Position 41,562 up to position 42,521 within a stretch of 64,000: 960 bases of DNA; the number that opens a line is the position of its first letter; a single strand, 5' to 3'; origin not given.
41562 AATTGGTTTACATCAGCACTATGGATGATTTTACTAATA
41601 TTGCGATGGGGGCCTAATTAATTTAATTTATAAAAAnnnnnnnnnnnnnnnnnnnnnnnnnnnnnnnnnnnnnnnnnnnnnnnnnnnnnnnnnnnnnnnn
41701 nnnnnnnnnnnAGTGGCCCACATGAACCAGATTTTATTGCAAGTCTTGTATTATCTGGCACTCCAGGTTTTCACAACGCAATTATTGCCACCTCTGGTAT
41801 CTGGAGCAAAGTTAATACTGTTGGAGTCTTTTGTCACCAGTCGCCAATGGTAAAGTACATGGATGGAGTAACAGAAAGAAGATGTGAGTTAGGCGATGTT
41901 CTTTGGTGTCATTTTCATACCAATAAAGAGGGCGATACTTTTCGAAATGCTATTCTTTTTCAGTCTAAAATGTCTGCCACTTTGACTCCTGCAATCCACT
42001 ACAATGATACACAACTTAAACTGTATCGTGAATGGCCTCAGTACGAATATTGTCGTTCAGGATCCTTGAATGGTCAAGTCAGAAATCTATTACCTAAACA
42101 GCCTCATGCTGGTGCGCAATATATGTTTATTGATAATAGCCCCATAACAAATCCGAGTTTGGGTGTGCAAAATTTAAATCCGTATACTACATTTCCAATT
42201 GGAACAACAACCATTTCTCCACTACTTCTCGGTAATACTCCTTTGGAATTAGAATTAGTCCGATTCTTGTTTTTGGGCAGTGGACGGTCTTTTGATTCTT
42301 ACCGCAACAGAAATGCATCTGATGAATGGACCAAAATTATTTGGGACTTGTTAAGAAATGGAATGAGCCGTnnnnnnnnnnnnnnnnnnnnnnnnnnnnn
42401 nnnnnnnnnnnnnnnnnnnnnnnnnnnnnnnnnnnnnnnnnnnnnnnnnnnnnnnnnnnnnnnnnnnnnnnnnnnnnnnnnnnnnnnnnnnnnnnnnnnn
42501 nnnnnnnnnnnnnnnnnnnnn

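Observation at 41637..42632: Unrecognised 331-aa protein appended to the Res gene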

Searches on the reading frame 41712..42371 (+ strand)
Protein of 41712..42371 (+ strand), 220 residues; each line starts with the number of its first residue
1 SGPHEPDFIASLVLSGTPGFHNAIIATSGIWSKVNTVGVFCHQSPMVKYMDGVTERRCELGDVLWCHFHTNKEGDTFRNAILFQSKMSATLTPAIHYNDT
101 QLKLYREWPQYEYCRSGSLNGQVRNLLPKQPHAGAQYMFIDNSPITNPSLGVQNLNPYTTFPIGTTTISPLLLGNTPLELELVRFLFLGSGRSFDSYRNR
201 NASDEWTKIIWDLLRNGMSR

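Call 66: predict_structure(alignment_id=A5)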
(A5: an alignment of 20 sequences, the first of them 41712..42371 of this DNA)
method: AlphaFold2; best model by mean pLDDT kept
length: 220 residues; sequences in the alignment: 20
mean_pLDDT: 88.2   pTM: 0.87
mean pLDDT of the five models: 88.2, 88.1, 82.7, 81.9, 79.8
residues with pLDDT >= 90: 133; 70-90: 71; 50-70: 15; < 50: 1
segments of 3 or more residues with pLDDT < 50: none
pLDDT, mean of each block of 10 residues (from residue 1): 83 91 86 92 93 95 96 94 91 85 94 93 93 91 71 54 82 86 93 94 94 89
secondary structure, 60 per line:
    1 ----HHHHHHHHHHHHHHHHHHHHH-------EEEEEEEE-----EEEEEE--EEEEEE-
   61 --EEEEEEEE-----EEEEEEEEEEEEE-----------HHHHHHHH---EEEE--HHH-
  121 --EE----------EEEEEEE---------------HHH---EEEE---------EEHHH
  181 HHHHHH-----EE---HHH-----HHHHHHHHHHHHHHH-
elements in order: H5-25 E33-40 E46-51 E54-59 E63-70 E76-88 H100-107 E111-114 E135-141 E163-166 H178-186 H205-219

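Call 68: fold_search(model_id=the predicted structure, library=pdb)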
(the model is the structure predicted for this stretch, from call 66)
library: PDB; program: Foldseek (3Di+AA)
matches with E <= 10: 558; with E <= 0.001: 0
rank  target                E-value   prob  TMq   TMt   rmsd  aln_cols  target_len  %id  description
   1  4xz5_A                1.7e-01  0.11  0.11  0.11  17.3        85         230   16  Structure of the thermostable alpha-Carbonic Anydrase from Thiomicrospira crunogena XCL-2 gammaproteobacterium (released 2015-07-29)
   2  6eki_A                2.7e-01  0.05  0.12  0.12  15.2       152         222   10  Structure of a hyperthermostable carbonic anhydrase identified from an active hydrothermal vent chimney (released 2018-04-11)
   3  5tuo_G                4.2e-01  0.07  0.14  0.13  16.4       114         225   14  Crystal structure of the complex of Helicobacter pylori alpha-carbonic anhydrase with 5-amino-1,3,4-thiadiazole-2-sulf (released 2017-09-13)
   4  5tv3_B                5.0e-01  0.04  0.09  0.09  15.3       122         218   11  Crystal structure of the complex of Helicobacter pylori alpha-carbonic anhydrase with (E)-5-(((4-(tert-butyl)phenyl)su (released 2017-09-20)
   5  4coq_B                5.4e-01  0.04  0.12  0.11  16.9       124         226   10  The complex of alpha-Carbonic anhydrase from Thermovibrio ammonificans with inhibitor sulfanilamide. (released 2014-10-15)
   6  3sjn_A                6.0e-01  0.30  0.14  0.09   8.0        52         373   12  Crystal structure of enolase Spea_3858 (target EFI-500646) from Shewanella pealeana with magnesium bound (released 2011-07-06)
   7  1vfm_A                6.8e-01  0.21  0.14  0.06  14.2        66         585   14  Crystal structure of Thermoactinomyces vulgaris R-47 alpha-amylase 2/alpha-cyclodextrin complex (released 2005-02-08)
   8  4x5s_A                6.8e-01  0.02  0.12  0.12  19.8       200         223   12  The crystal structure of an alpha carbonic anhydrase from the extremophilic bacterium Sulfurihydrogenibium azorense. (released 2015-05-20)
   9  4dhg_D                7.3e-01  0.23  0.14  0.08   5.8        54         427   17  Crystal structure of enolase TBIS_1083(TARGET EFI-502310) from Thermobispora bispora dsm 43833, an open loop conformat (released 2012-02-15)
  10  1sa3_A                7.3e-01  0.12  0.18  0.16   7.8        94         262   13  An asymmetric complex of restriction endonuclease MspI on its palindromic DNA recognition site (released 2004-09-07)
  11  4dhg_A                7.7e-01  0.21  0.14  0.08   5.8        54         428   17  Crystal structure of enolase TBIS_1083(TARGET EFI-502310) from Thermobispora bispora dsm 43833, an open loop conformat (released 2012-02-15)
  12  7x3k_B                7.7e-01  0.21  0.15  0.07  11.8        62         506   10  Cryo-EM structure of RAC in the State C2 RNC-RAC complex (released 2022-06-29)
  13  2pgw_B                7.7e-01  0.10  0.11  0.07   6.8        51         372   10  Crystal structure of a putative muconate cycloisomerase from Sinorhizobium meliloti 1021 (released 2007-04-24)
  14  1jpm_C                7.7e-01  0.06  0.14  0.09  15.4        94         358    8  L-Ala-D/L-Glu Epimerase (released 2001-12-21)
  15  1wzm_A                8.2e-01  0.20  0.14  0.06  14.2        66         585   14  Thermoactinomyces vulgaris R-47 alpha-amylase II (TVA II) mutatnt R469K (released 2005-03-22)
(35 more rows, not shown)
